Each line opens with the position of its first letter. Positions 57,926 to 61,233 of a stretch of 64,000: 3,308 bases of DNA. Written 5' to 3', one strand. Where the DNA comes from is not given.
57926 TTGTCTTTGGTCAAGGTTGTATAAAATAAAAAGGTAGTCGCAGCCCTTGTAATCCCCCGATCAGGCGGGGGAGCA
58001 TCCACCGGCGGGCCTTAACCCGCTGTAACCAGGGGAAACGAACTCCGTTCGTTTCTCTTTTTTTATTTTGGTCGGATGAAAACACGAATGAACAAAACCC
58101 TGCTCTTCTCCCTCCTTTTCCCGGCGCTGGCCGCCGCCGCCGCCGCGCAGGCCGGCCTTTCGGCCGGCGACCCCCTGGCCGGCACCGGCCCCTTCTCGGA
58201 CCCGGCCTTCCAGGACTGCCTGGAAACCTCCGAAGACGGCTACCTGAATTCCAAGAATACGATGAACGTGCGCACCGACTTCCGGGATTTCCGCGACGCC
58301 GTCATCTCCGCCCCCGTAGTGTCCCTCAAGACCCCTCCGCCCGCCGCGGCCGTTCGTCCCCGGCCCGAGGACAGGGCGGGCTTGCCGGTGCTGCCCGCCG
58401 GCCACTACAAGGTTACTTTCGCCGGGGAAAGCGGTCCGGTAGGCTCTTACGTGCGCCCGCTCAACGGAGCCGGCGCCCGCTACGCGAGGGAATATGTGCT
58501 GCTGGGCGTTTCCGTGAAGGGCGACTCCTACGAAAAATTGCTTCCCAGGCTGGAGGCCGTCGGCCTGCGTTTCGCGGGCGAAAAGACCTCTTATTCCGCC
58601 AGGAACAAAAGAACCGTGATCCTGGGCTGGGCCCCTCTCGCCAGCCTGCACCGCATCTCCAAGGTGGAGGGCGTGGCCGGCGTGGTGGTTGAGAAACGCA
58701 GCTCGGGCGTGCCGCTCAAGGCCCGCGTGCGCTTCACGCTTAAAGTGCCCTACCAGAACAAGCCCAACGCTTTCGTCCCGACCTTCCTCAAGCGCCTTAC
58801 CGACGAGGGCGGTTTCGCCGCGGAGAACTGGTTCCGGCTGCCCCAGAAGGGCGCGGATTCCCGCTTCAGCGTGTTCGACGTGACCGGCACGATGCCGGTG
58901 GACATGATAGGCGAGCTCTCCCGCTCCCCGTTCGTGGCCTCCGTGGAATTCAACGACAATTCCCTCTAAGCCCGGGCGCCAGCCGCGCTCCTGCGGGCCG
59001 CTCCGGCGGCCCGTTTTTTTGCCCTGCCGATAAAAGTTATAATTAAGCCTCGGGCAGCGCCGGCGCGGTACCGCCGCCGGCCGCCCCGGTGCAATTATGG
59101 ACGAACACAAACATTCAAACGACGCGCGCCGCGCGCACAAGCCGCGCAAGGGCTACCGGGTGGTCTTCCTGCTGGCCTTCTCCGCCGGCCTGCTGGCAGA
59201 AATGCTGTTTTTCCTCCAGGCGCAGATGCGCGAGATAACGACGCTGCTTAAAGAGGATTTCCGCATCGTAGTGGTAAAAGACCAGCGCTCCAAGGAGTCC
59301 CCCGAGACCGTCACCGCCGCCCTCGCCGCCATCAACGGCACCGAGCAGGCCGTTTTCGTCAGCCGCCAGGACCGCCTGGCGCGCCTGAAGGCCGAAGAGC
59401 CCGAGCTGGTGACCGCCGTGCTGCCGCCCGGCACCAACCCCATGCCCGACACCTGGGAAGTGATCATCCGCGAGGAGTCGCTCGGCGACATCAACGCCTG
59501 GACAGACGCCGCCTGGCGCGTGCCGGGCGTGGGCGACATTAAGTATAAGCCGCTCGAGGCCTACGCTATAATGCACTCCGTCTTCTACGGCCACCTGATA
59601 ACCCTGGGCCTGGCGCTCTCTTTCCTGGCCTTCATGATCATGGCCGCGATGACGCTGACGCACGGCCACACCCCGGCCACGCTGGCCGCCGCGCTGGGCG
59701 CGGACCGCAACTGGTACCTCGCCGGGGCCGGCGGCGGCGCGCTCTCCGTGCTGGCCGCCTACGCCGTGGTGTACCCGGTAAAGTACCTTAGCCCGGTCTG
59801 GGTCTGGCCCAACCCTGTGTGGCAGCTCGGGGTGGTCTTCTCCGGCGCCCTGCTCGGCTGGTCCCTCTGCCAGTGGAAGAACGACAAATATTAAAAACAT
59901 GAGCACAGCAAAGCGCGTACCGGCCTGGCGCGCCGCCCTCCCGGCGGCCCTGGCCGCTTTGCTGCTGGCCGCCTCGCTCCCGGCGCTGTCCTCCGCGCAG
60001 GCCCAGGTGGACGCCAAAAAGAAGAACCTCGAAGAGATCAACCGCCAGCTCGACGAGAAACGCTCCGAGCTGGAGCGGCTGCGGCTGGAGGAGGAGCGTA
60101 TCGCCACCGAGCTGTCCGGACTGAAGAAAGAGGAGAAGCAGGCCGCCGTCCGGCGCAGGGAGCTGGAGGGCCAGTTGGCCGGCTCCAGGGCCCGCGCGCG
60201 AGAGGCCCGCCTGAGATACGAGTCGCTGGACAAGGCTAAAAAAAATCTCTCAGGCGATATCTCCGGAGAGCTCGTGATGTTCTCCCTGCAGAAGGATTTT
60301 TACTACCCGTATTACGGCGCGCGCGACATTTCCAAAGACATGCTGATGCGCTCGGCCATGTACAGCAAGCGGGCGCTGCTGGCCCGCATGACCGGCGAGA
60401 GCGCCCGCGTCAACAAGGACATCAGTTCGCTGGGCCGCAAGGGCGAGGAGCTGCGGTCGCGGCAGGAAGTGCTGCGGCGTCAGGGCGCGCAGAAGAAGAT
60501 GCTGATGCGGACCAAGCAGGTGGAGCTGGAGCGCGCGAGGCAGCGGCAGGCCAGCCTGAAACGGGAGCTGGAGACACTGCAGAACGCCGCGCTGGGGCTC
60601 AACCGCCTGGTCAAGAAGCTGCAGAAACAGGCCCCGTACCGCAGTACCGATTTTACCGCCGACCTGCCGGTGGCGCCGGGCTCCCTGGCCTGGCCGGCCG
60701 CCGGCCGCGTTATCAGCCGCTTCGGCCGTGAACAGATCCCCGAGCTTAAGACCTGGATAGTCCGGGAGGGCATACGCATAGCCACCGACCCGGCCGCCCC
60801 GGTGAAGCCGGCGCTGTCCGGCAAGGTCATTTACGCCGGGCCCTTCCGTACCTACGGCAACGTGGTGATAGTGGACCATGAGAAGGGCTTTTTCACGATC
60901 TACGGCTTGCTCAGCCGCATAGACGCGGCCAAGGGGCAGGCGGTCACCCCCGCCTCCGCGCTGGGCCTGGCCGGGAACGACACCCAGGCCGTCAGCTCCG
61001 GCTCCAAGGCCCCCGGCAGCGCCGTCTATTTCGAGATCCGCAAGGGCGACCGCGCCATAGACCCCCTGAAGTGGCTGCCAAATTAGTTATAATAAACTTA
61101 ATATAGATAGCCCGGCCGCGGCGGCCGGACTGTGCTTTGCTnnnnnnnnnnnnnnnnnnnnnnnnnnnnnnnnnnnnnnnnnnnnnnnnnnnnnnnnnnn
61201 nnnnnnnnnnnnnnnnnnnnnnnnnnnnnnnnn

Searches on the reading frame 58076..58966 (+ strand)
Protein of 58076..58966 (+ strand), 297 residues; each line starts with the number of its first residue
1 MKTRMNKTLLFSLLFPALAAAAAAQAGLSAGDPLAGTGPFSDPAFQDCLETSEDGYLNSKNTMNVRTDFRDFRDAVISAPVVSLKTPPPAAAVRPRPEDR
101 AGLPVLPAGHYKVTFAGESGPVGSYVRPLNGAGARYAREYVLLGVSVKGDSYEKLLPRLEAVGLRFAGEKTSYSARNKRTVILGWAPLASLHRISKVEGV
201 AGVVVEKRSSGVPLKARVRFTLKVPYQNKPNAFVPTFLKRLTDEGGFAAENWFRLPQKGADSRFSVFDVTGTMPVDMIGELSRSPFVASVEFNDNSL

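Call 7: search_protein_families(library=pfam, proteins=[window:58076-58966:+], max_evalue=0.1)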
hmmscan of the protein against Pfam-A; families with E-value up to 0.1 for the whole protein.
window:58076-58966:+ (297 aa): 0 families

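Call 25: find_homologous_proteins(query=window:58076-58966:+)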
Query window:58076-58966:+ (297 aa): 117 proteins with E <= 0.001 among 8000 candidates.
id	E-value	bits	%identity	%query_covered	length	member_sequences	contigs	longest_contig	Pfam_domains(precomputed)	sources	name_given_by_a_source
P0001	3.6e-181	619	96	99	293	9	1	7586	-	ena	-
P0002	5.8e-180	615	95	99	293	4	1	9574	-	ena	-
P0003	2.3e-172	590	91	99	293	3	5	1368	-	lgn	-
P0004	2.3e-143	495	77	99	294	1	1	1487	-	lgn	-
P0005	5.4e-142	490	76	99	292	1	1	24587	-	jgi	jgi:hypothetical protein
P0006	1.9e-141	489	75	92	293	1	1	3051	-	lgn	-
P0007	5.6e-140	484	74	100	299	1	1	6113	-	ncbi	-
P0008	1.2e-139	483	75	99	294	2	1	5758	-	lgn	-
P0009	5.5e-138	477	76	91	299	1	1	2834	-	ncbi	-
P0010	6.6e-135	467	72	100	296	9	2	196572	-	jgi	jgi:hypothetical protein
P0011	1.2e-133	463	73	99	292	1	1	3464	-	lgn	-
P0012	7.6e-133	460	72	99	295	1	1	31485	-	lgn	-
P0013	1.6e-129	449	73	88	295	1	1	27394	-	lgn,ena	-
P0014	4.0e-127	442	73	91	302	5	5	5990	-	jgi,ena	-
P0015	9.9e-127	440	75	87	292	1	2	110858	-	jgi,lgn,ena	-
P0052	1.5e-108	381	64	99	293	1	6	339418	-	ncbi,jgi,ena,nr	ncbi:MAG: hypothetical protein A2X35_08845 [Elusimicrobia bacterium GWA2_61_42]|nr:MAG: hypothetical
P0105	6.1e-80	287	52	99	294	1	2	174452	-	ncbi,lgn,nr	ncbi:MAG: hypothetical protein NTX59_01755 [Elusimicrobia bacterium]|nr:hypothetical protein [Elusim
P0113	3.2e-59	219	41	97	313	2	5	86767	-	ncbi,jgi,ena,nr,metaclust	ncbi:MAG: hypothetical protein A2X34_06430 [Elusimicrobia bacterium GWC2_51_8]|nr:MAG: hypothetical 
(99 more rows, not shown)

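Call 27: find_encoding_contigs(protein=P0113, flank=4000, max_places=2)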
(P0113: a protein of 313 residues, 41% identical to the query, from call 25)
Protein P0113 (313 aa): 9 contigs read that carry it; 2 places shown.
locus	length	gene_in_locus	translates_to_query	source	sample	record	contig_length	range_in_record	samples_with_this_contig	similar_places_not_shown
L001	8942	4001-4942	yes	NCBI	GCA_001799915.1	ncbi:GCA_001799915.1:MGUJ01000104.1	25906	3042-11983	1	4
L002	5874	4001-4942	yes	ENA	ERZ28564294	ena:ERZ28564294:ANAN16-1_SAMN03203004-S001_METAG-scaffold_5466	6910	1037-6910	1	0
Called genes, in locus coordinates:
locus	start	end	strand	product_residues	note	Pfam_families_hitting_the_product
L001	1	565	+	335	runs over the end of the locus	PF08241:Methyltransf_11 (weak), PF13489:Methyltransf_23 (weak)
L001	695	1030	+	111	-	-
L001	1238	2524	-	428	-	PF01938:TRAM (weak), PF05958:tRNA_U5-meth_tr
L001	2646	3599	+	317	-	-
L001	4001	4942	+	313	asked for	-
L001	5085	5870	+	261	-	PF18075:FtsX_ECD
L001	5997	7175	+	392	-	PF01551:Peptidase_M23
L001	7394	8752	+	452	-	PF22694:CtpB_N-like, PF13180:PDZ_2 (weak), PF17820:PDZ_6, PF03572:Peptidase_S41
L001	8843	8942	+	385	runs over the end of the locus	PF00814:TsaD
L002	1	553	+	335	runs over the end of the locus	PF08241:Methyltransf_11 (weak), PF13489:Methyltransf_23 (weak)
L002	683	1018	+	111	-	-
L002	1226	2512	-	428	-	PF01938:TRAM (weak), PF05958:tRNA_U5-meth_tr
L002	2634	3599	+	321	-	-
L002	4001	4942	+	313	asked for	-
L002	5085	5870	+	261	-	PF18075:FtsX_ECD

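Call 28: find_encoding_contigs(protein=P0105, flank=4000, max_places=2)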
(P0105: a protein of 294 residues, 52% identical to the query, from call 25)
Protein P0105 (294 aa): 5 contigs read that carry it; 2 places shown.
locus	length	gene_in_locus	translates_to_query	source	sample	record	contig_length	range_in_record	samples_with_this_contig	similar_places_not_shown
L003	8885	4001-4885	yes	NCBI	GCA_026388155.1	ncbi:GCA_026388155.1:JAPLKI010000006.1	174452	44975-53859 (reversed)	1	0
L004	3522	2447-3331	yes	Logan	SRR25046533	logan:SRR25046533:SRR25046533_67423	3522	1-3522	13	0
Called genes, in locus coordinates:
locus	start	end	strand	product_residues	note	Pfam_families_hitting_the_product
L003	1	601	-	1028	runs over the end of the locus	PF00873:ACR_tran, PF03176:MMPL (weak)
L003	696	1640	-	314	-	PF25954:Beta-barrel_RND_2, PF25975:CzcB_C (faint), PF25989:YknX_C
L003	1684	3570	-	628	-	PF00440:TetR_N, PF02321:OEP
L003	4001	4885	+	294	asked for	-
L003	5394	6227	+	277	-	-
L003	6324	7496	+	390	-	PF01551:Peptidase_M23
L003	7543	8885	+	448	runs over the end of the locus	PF22694:CtpB_N-like, PF00595:PDZ (weak), PF13180:PDZ_2, PF17820:PDZ_6, PF03572:Peptidase_S41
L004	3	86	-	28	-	?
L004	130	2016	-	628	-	PF00440:TetR_N, PF02321:OEP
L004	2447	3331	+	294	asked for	-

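Call 29: find_encoding_contigs(protein=P0052, flank=4000, max_places=2)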
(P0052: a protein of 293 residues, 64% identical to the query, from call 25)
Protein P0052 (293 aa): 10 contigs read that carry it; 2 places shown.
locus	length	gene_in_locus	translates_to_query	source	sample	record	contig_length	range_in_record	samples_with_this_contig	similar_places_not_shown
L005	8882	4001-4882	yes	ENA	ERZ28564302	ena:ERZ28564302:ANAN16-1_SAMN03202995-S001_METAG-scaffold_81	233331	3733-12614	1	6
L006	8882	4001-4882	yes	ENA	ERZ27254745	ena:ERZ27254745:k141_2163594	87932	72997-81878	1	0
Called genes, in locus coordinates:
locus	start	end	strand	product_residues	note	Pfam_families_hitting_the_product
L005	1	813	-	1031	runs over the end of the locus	PF00873:ACR_tran, PF03176:MMPL (weak)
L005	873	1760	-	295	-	PF00364:Biotin_lipoyl (faint), PF25954:Beta-barrel_RND_2, PF25989:YknX_C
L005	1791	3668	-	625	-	PF00440:TetR_N, PF02321:OEP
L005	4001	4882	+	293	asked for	-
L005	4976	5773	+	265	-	PF18075:FtsX_ECD (weak)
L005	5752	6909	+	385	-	PF01551:Peptidase_M23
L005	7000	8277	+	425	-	PF22694:CtpB_N-like, PF00595:PDZ (faint), PF13180:PDZ_2, PF17820:PDZ_6, PF03572:Peptidase_S41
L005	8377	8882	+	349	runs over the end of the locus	PF00814:TsaD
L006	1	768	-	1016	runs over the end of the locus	PF00873:ACR_tran, PF03176:MMPL (weak)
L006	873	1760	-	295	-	PF00364:Biotin_lipoyl (faint), PF25954:Beta-barrel_RND_2, PF25989:YknX_C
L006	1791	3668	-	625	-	PF00440:TetR_N, PF02321:OEP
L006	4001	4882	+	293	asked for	-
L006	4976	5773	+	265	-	PF18075:FtsX_ECD (weak)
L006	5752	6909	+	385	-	PF01551:Peptidase_M23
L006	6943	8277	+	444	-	PF22694:CtpB_N-like, PF00595:PDZ (faint), PF13180:PDZ_2, PF17820:PDZ_6, PF03572:Peptidase_S41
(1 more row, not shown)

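Call 48: predict_structure(alignment_id=A1)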
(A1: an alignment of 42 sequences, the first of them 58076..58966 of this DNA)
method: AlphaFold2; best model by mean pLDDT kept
length: 297 residues; sequences in the alignment: 42
mean_pLDDT: 58.5   pTM: 0.33
mean pLDDT of the five models: 58.5, 58.3, 56.9, 55.6, 53.9
residues with pLDDT >= 90: 1; 70-90: 113; 50-70: 52; < 50: 131
segments of 3 or more residues with pLDDT < 50: 1-6, 21-40, 42-45, 47-52, 55-58, 61-83, 87-138, 208-213, 290-297
pLDDT, mean of each block of 10 residues (from residue 1): 49 53 38 43 47 49 36 37 49 43 39 31 30 37 75 83 76 76 73 87 64 59 80 88 81 75 78 69 65 38
secondary structure, 60 per line:
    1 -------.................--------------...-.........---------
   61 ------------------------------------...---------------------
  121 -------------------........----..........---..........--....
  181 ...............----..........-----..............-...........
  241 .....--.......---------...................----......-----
elements in order: H8-24 H43-51 E140-147 H152-161 E165-174 E177-187 H188-195 E200-209 E215-225 H230-245 E248-254 E264-274 H275-282 E287-292

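Call 53: search_protein_families(library=ncbifam, proteins=[window:58076-58966:+], max_evalue=0.01)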
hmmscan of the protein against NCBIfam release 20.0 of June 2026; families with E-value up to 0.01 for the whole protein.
window:58076-58966:+ (297 aa): 0 families

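Call 54: search_solved_structures(query=A1, max_evalue=1)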
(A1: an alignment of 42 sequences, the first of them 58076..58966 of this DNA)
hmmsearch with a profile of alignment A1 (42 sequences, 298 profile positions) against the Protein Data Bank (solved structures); distinct sequences matched with E-value up to 1: 1.
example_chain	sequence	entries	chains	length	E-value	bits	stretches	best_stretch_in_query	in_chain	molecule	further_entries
7oya_I1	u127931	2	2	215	0.59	12.6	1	123-177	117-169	60S ribosomal protein L10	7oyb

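Call 62: find_related_loci(query=A1, collection=metagenome_contigs, flank=1500)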
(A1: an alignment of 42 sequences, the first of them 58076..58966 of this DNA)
Query A1 (297 aa) in metagenome_contigs; peptide patterns used: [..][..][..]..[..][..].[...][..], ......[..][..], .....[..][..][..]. (x = any residue, [..] = any of these).
262 stretches matched a pattern; 59 encode a relative of the query (tblastn E <= 1e-3); 58 distinct loci.
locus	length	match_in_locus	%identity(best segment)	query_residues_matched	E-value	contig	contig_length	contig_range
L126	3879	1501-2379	96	5-297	0e+0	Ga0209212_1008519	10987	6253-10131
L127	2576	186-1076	95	1-297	9e-173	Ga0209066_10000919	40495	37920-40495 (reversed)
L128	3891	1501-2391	93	1-297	4e-166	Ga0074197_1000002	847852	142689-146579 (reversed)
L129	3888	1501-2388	74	1-297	2e-141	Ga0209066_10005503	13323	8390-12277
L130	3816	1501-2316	73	29-297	6e-134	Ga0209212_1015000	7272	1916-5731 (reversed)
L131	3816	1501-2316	73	29-297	2e-134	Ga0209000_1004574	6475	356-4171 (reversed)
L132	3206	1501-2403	67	3-297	1e-134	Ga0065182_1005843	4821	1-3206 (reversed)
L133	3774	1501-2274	75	40-297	6e-128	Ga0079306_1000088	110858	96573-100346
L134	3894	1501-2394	67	1-297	3e-125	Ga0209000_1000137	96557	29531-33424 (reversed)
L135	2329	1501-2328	71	22-293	3e-127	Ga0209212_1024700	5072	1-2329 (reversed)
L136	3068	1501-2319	71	29-297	1e-125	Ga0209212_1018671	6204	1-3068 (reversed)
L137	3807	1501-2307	71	34-297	6e-118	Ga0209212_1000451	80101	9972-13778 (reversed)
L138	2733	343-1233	65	1-297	8e-116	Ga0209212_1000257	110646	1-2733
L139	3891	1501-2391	63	1-297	1e-113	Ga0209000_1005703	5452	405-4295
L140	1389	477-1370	59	4-297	6e-122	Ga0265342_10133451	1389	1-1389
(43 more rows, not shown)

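Call 75: search_protein_representatives(alignment_id=A1)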
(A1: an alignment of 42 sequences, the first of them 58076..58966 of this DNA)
Query: 42 sequences, 298 profile positions. Proteins with E-value up to 0.001 (for the whole library): 69; up to 1e-10: 52; up to 1e-30: 15. The best 69 are listed.
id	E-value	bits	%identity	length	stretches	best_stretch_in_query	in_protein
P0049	5.9e-136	469.0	-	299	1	1-298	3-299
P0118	2.7e-109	381.4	-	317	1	7-298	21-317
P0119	1.4e-89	316.7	-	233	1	95-292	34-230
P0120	9.0e-74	264.8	-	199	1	106-298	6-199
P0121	1.4e-61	224.8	-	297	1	3-296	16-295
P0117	1.6e-52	195.0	-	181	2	1-90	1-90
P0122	1.3e-47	178.9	-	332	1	27-298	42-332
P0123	1.5e-43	165.5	-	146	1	154-296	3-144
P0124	7.9e-42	159.9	-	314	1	6-291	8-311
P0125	9.8e-42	159.6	-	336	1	19-290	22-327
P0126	1.6e-40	155.6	-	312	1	10-297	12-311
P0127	1.2e-36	142.9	-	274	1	28-294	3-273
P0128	4.3e-33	131.2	-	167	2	132-209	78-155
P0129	1.8e-32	129.2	-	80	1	219-298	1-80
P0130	1.2e-31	126.5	-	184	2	133-207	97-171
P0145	7.7e-22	94.3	-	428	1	7-293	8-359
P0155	5.0e-17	78.5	-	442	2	100-293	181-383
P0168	1.2e-09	54.2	-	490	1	4-84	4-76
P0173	9.1e-09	51.4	-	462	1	33-85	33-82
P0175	6.8e-08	48.5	-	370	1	15-289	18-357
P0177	1.1e-07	47.8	-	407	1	17-292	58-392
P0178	1.1e-07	47.8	-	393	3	181-290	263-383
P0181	1.1e-04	38.0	-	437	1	93-289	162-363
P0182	7.2e-04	35.3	-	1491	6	27-95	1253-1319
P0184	8.2e-04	35.1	-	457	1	149-282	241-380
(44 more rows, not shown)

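Call 76: search_protein_families(library=pfam, proteins=[P0145, P0155, P0168, P0173, P0177, P0178, P0181, P0182, P0184, P0175], max_evalue=0.001)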
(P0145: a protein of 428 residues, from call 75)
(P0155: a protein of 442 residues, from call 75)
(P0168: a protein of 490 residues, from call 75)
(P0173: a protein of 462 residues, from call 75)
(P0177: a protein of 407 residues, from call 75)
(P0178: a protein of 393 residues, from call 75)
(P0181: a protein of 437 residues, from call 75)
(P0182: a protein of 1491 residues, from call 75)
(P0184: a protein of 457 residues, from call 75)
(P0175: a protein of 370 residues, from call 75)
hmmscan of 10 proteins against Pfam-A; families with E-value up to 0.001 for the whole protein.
P0145 (428 aa): 0 families

P0155 (442 aa): 0 families

P0168 (490 aa): 0 families

P0173 (462 aa): 0 families

P0177 (407 aa): 0 families

P0178 (393 aa): 0 families

P0181 (437 aa): 0 families

P0182 (1491 aa): 9 families
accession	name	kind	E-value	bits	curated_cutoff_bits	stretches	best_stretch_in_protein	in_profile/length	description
PF00754.31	F5_F8_type_C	-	1.2e-36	126.1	28.2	2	924-1034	9-127/127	F5/8 type C domain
PF22633.2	F5_F8_type_C_2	-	3.4e-26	92.1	27.8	2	933-1019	3-91/91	NedA-like, galactose-binding domain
PF07554.19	FIVAR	-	1.4e-22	80.5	29.2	2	1193-1256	1-70/71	FIVAR domain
PF25575.1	TPR_BSK1_C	-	4.6e-09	36.6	42.2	0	1192-1228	6-41/118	Serine/threonine-protein kinase BSK1-like, TPR repeats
PF13977.11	TetR_C_6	-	9.2e-08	32.7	27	0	1287-1347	48-108/115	BetI-type transcriptional repressor, C-terminal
PF00041.27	fn3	-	3.5e-06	27.6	25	1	607-684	2-80/84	Fibronectin type III domain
PF16342.10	DUF4972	-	7.9e-06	26.2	28.8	0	839-886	53-99/128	Domain of unknown function (DUF4972)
PF21714.3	KaiA_N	-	4.3e-05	24.1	27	0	1077-1121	13-57/125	Circadian clock protein KaiA, N-terminal domain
PF00746.26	Gram_pos_anchor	-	0.0003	21.1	20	1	1450-1488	2-41/43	LPXTG cell wall anchor motif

P0184 (457 aa): 0 families

P0175 (370 aa): 0 families

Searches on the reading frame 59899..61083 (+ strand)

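Call 7: search_protein_families(library=pfam, proteins=[window:59899-61083:+], max_evalue=0.1)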
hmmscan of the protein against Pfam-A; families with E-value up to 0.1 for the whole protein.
window:59899-61083:+ (395 aa): 3 families
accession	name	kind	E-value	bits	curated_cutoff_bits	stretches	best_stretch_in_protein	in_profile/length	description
PF01551.29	Peptidase_M23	-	9.3e-20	71.1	28.7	1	290-389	4-96/96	Peptidase family M23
PF11932.13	DUF3450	-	0.016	15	32.6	1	21-117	2-98/241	Protein of unknown function (DUF3450)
PF06785.16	UPF0242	-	0.035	14.6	33.5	0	147-229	63-132/194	Uncharacterised protein family (UPF0242) N-terminus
